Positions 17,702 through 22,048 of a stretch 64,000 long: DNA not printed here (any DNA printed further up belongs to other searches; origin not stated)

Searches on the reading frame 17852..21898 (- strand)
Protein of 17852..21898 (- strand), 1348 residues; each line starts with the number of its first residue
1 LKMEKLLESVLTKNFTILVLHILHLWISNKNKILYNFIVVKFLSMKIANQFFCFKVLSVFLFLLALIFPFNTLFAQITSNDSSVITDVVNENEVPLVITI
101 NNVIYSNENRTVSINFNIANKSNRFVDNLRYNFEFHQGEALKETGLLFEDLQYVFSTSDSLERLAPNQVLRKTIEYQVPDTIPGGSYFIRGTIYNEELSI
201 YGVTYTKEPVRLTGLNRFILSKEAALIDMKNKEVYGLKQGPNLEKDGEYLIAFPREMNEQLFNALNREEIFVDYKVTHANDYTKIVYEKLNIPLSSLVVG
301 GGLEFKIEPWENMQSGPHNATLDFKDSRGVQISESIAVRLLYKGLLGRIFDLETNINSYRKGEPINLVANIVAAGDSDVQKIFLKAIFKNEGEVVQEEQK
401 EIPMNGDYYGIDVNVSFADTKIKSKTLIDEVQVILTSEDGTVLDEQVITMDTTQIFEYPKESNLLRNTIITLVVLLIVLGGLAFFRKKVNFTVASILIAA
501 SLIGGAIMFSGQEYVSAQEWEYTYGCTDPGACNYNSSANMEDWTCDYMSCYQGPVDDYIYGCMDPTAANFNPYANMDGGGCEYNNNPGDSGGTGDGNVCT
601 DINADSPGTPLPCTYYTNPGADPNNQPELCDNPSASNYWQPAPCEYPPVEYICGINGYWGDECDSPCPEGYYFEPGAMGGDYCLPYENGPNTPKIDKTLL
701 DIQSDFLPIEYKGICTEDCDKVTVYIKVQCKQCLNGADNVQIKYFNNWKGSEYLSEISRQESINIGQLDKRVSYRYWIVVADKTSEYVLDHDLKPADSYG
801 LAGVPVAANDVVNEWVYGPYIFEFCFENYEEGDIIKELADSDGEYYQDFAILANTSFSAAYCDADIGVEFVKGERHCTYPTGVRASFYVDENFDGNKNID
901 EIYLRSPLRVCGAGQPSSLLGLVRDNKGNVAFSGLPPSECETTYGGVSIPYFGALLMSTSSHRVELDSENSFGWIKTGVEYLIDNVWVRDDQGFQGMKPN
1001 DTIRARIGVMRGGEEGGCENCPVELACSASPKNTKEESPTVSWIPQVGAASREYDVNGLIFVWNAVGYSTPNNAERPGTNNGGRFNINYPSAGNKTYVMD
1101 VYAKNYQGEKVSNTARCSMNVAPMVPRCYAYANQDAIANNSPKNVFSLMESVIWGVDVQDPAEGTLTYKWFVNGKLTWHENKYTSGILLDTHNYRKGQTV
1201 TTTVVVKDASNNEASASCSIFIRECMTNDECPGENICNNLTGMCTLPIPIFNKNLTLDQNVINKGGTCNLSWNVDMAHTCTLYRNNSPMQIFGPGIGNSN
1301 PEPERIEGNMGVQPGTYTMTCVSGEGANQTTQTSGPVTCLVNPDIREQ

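Call 90: search_protein_families(library=pfam, proteins=[window:17852-21898:-], max_evalue=1)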
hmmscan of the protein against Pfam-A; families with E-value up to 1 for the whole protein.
window:17852-21898:- (1348 aa): 3 families
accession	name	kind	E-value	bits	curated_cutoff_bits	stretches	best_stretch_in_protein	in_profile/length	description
PF10633.15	NPCBM_assoc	-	0.025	15.2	24.4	1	157-193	39-75/78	NPCBM-associated, NEW3 domain of alpha-galactosidase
PF09925.14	DUF2157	-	0.15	12.2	32.4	1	463-516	63-118/146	Predicted membrane protein (DUF2157)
PF13567.11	DUF4131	-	0.42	10.7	31.6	0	471-523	9-62/165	Domain of unknown function (DUF4131)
